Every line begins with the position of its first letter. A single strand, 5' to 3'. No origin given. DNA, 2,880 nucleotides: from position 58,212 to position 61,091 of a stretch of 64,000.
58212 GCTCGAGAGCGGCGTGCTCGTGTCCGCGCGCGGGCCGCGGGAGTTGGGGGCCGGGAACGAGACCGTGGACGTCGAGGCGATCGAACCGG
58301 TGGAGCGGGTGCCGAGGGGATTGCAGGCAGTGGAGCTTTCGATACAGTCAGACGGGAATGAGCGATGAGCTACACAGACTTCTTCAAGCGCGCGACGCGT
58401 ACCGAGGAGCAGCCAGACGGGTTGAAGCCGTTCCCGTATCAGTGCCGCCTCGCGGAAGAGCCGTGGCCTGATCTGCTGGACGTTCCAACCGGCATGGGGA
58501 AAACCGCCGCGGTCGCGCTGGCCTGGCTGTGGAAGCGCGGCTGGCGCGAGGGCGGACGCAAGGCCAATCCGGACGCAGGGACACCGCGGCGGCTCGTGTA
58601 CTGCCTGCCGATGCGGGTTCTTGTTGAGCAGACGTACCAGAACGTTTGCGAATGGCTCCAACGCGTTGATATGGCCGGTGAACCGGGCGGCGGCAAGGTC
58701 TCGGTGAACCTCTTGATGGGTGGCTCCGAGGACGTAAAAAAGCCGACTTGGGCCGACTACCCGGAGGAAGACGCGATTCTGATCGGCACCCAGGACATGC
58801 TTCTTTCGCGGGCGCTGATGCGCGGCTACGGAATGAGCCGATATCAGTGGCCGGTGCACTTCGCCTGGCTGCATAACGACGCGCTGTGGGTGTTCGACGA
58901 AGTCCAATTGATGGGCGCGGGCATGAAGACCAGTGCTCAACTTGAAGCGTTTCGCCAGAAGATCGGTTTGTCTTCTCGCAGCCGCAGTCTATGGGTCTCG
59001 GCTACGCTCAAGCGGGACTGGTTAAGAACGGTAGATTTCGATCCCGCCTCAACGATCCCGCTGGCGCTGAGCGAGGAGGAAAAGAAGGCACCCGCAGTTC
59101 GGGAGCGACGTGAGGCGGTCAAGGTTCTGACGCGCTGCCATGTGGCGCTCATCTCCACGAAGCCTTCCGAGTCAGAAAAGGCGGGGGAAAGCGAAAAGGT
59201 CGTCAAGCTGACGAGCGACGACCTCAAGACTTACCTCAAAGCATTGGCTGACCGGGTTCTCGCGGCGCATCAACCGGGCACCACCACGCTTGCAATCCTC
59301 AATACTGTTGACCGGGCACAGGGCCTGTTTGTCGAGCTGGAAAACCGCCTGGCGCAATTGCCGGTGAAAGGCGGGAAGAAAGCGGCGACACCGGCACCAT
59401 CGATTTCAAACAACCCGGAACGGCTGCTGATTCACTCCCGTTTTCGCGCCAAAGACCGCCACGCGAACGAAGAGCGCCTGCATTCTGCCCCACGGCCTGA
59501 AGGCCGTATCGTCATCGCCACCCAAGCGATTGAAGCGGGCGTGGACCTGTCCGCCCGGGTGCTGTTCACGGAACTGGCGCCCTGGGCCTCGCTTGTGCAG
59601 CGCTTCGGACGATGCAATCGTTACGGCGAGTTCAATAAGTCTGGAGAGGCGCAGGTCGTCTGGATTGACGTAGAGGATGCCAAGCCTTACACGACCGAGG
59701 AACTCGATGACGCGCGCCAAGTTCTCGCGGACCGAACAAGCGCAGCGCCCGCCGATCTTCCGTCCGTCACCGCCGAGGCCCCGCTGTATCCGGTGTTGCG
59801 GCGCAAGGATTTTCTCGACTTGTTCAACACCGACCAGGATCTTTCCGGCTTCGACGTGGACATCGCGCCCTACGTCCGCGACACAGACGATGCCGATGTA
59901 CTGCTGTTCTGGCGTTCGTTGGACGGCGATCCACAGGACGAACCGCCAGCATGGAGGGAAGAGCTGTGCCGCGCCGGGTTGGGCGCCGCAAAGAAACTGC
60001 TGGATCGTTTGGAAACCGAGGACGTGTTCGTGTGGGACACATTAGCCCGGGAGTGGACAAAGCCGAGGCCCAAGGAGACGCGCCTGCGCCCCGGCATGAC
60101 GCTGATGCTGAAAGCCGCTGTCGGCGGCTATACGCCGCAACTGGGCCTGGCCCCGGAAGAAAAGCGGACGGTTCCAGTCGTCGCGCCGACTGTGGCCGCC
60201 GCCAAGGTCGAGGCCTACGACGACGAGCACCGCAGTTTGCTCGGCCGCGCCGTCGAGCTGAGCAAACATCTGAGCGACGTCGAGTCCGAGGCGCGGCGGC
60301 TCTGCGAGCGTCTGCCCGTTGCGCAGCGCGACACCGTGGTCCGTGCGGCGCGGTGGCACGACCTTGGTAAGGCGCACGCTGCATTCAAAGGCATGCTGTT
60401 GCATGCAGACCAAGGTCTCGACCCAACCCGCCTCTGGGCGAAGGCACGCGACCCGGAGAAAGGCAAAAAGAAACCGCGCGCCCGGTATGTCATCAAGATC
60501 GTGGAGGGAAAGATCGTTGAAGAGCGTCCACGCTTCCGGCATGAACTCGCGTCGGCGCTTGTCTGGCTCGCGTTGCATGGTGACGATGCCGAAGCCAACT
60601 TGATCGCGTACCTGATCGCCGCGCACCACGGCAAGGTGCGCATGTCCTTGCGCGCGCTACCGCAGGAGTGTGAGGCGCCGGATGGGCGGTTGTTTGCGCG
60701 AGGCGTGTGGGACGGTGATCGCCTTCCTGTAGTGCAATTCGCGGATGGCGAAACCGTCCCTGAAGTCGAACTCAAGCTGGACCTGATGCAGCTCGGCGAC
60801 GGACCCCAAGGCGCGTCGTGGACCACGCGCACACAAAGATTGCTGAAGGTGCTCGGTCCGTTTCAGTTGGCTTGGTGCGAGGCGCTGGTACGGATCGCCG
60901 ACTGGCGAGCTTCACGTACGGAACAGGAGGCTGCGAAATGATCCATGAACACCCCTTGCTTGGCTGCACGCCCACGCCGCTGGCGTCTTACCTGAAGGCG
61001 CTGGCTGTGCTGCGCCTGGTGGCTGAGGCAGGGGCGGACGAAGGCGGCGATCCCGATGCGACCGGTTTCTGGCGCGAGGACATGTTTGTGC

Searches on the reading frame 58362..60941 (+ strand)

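Call 95: search_protein_families(library=pfam, proteins=[window:58362-60941:+], max_evalue=0.00001)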
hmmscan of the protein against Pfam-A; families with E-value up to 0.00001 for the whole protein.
window:58362-60941:+ (859 aa): 3 families
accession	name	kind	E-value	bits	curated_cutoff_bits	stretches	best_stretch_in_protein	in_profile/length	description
PF22590.2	Cas3-like_C_2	-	2.7e-23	82.7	27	1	307-421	3-104/106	CRISPR-associated nuclease/helicase Cas3, C-terminal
PF00270.35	DEAD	-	1.3e-12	48.2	26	1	40-219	20-163/167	DEAD/DEAH box helicase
PF18019.7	Cas3_HD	-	9.3e-10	39.3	23.1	1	641-854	39-205/207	Cas3, HD domain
